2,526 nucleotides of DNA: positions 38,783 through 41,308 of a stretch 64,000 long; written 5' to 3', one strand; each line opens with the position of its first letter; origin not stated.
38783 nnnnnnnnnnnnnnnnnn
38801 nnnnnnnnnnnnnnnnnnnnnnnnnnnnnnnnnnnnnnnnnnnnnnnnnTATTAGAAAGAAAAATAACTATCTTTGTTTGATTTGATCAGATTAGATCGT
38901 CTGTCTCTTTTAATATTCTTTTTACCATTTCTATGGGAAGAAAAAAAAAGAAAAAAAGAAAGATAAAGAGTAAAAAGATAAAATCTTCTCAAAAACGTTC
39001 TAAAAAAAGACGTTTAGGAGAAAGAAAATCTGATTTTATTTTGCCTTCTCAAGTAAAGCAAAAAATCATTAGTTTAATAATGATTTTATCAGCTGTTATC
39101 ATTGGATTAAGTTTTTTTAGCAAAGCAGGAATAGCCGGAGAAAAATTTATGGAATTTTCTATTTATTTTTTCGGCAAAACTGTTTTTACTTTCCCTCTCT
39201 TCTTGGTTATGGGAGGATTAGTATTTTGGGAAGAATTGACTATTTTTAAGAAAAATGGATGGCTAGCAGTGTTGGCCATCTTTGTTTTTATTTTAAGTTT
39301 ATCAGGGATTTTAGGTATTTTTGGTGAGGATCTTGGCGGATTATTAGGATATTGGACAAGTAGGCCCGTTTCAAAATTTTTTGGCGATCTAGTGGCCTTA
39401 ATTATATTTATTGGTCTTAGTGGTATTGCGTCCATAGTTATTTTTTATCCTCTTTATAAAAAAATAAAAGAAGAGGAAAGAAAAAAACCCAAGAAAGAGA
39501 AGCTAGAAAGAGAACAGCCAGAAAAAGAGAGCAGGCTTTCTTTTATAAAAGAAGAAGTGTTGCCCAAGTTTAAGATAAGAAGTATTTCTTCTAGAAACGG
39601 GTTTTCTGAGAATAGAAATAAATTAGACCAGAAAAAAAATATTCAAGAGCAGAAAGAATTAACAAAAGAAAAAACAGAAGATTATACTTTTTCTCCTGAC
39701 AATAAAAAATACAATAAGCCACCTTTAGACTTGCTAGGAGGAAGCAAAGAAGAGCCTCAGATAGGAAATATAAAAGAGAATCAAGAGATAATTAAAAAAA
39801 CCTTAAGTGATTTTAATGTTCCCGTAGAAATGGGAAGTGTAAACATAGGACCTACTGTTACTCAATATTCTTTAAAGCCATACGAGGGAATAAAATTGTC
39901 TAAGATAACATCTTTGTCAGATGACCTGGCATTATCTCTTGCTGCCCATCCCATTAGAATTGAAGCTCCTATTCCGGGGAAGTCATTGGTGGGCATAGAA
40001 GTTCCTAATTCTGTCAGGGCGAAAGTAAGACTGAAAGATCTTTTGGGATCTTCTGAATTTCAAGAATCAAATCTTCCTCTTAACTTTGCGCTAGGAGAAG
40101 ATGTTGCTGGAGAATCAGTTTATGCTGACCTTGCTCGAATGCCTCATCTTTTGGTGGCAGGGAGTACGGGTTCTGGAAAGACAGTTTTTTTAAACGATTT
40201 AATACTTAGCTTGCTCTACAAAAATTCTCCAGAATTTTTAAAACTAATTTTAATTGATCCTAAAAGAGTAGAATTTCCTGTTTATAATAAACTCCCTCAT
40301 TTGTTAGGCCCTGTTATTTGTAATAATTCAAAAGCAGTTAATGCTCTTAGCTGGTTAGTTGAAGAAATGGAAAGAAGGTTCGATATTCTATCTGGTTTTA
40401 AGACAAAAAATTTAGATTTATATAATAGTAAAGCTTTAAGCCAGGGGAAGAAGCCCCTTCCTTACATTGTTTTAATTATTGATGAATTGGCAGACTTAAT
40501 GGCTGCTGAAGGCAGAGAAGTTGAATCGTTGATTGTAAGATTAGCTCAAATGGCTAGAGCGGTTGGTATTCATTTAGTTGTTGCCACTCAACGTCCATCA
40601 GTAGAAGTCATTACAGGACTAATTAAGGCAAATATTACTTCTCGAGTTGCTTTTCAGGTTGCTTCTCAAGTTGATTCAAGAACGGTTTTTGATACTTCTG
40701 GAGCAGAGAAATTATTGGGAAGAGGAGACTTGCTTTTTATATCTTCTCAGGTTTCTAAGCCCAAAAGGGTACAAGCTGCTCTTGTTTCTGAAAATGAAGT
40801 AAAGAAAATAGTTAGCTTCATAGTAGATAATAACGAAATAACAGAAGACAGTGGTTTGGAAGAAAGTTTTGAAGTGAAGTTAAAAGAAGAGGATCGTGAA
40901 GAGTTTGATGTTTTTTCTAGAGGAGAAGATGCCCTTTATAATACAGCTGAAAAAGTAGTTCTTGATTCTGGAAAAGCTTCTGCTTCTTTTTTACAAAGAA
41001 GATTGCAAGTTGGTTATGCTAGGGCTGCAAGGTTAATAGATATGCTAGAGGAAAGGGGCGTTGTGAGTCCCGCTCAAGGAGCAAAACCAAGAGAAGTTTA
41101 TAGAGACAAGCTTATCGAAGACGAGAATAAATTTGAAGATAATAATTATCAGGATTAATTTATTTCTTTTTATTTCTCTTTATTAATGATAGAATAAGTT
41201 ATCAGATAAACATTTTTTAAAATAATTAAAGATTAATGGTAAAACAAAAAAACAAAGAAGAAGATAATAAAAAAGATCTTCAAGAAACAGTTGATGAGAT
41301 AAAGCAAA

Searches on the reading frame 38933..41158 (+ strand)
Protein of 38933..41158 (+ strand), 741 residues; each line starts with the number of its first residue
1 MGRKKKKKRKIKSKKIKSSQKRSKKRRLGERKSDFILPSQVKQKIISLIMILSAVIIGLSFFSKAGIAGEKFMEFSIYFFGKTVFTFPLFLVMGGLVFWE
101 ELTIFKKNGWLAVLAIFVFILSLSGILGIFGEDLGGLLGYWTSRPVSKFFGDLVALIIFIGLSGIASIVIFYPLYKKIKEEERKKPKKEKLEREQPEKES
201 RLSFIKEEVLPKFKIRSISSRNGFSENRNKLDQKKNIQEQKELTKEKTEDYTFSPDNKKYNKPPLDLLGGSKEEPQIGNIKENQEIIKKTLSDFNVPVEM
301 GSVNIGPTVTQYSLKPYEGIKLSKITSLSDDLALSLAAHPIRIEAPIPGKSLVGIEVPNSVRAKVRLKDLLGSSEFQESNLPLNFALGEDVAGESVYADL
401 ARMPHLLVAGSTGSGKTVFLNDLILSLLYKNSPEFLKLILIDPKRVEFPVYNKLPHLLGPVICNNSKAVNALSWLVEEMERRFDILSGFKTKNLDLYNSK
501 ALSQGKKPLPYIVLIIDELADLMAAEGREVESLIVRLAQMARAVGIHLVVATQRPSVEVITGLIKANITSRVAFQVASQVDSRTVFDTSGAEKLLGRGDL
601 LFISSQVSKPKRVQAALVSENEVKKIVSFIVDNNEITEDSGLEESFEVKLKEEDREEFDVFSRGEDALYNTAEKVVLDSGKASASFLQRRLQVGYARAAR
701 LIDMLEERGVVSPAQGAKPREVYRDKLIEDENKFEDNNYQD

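Call 43: search_protein_families(library=pfam, proteins=[window:38933-41158:+], max_evalue=0.00001)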
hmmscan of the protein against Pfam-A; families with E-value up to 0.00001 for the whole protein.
window:38933-41158:+ (741 aa): 3 families
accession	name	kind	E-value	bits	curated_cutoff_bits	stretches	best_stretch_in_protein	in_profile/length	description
PF01580.24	FtsK_SpoIIIE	-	1.6e-59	201.5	24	1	366-557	1-221/221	FtsK/SpoIIIE family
PF17854.6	FtsK_alpha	-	7.3e-29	100.4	22.9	1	263-359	2-101/101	FtsK alpha domain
PF09397.16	FtsK_gamma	-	5.5e-26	90.5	30.6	1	665-723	3-61/63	Ftsk gamma domain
